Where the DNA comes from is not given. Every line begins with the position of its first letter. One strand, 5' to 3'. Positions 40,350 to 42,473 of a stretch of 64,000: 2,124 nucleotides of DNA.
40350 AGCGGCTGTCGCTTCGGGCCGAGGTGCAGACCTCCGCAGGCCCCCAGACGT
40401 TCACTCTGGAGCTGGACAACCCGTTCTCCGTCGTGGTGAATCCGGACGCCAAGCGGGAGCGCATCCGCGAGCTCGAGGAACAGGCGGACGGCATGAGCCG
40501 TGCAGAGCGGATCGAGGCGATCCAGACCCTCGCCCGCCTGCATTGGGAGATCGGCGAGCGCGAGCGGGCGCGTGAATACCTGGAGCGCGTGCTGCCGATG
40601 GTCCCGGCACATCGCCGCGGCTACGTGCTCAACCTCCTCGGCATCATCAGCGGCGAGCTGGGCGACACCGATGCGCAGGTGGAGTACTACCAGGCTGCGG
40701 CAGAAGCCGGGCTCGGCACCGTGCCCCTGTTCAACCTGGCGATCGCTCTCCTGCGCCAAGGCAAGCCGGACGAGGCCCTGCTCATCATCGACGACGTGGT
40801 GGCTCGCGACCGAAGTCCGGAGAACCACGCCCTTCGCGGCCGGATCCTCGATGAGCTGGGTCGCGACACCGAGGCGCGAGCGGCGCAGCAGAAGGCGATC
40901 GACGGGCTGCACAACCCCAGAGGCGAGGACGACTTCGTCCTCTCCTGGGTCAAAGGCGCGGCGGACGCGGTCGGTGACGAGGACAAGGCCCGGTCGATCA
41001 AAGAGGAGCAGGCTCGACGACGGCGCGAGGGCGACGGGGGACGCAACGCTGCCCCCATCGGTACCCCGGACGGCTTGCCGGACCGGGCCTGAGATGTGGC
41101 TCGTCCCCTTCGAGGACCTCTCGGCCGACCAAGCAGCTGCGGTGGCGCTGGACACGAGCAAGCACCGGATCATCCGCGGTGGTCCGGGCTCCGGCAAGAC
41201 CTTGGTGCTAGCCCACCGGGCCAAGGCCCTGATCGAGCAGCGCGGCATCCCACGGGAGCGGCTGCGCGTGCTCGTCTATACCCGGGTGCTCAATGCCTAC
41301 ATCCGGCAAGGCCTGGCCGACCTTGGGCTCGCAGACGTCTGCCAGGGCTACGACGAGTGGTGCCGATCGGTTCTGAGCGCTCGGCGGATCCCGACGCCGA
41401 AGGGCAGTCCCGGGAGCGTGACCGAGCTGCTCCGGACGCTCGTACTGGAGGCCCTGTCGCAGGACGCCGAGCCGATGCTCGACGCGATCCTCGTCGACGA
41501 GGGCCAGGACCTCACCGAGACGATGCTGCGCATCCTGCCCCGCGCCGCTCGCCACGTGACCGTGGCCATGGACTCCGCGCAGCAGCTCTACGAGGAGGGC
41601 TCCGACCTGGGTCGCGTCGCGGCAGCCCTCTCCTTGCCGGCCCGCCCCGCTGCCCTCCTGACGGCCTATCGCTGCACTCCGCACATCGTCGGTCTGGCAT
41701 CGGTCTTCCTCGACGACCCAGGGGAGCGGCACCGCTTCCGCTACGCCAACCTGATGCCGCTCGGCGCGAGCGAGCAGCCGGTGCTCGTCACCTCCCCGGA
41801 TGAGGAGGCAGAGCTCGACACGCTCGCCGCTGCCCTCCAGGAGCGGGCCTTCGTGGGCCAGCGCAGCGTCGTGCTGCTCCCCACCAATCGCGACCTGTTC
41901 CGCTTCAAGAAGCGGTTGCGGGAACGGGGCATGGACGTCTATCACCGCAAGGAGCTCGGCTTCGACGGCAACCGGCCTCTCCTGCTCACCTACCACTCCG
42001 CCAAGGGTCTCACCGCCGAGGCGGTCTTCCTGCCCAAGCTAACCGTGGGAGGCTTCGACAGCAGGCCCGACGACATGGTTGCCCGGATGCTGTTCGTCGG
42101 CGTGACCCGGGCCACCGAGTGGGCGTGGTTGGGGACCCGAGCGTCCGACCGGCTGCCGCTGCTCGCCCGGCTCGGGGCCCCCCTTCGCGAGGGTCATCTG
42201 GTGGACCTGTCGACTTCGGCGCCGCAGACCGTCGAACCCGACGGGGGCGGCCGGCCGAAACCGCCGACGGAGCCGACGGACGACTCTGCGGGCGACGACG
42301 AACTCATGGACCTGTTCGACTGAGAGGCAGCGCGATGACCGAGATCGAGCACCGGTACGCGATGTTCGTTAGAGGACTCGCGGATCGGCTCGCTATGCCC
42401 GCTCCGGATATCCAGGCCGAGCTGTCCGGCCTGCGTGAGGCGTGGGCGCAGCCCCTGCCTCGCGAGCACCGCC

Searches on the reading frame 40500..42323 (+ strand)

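Call 5: search_protein_families(library=pfam, proteins=[window:40500-42323:+], max_evalue=0.01)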
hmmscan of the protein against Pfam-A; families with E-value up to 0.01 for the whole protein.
window:40500-42323:+ (607 aa): 8 families
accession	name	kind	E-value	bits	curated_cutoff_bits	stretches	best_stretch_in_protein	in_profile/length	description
PF00580.27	UvrD-helicase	-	9.1e-10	39.1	23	1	208-262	2-55/271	UvrD/REP helicase N-terminal domain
PF13538.12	UvrD_C_2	-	8.9e-09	35.5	27.4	1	495-544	4-51/52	UvrD-like helicase C-terminal domain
PF13245.12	AAA_19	-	7.5e-07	29.8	25.1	1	211-364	1-131/134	AAA domain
PF13361.12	UvrD_C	-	1.6e-05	25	25.6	0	494-539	288-340/350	UvrD-like helicase C-terminal domain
PF13401.12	AAA_22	-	0.00017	22.3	27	1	224-347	9-105/130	AAA domain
PF13191.12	AAA_16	-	0.0022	18.9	32.6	1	221-370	25-151/167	AAA ATPase domain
PF13604.12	AAA_30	-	0.0028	17.9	27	1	207-257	2-49/191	AAA domain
PF09848.15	SLFN-g3_helicase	-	0.006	16.3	24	0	224-363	5-127/354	Schlafen group 3, DNA/RNA helicase domain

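Call 6: search_protein_families(library=padloc, proteins=[window:40500-42323:+], max_evalue=0.01)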
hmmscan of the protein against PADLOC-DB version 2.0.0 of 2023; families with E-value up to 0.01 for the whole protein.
window:40500-42323:+ (607 aa): 26 families (the best 25 are shown)
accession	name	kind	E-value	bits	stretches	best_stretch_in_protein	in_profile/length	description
PDLC01087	C3a187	-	1.3e-22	78.3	1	210-542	202-539/559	NERD+UvrD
PDLC00117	GajB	-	5.8e-13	46.2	2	204-278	11-85/604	UrvD helicase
PDLC03802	RTasHel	-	2.5e-10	37.8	2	212-261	10-58/675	DRT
PDLC00114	GajB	-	1.2e-09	35.3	2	329-480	218-378/635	UrvD helicase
PDLC00121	GajB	-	7.8e-09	32.6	1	327-397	203-276/565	UrvD helicase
PDLC00132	GajB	-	3.5e-08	30.6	1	206-248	3-44/625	UrvD helicase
PDLC00103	GajB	-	3.6e-08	30.8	1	198-246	7-54/612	UrvD helicase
PDLC03002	Helicase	-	9.5e-06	22.1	0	207-269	191-251/707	-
PDLC00104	GajB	-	2.6e-05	21.1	1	212-247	7-42/574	UrvD helicase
PDLC00141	GajB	-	3.4e-05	20.3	1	210-253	5-49/572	UrvD helicase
PDLC00135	GajB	-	4.1e-05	20.7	0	209-270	9-68/603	UrvD helicase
PDLC00138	GajB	-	4.2e-05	20.4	1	205-273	3-71/581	UrvD helicase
PDLC02372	Nhi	-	5e-05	20.1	0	220-246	199-224/470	-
PDLC00106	GajB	-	0.00055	16.6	0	329-460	208-340/577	UrvD helicase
PDLC00127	GajB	-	0.00066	16.3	0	203-275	5-75/594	UrvD helicase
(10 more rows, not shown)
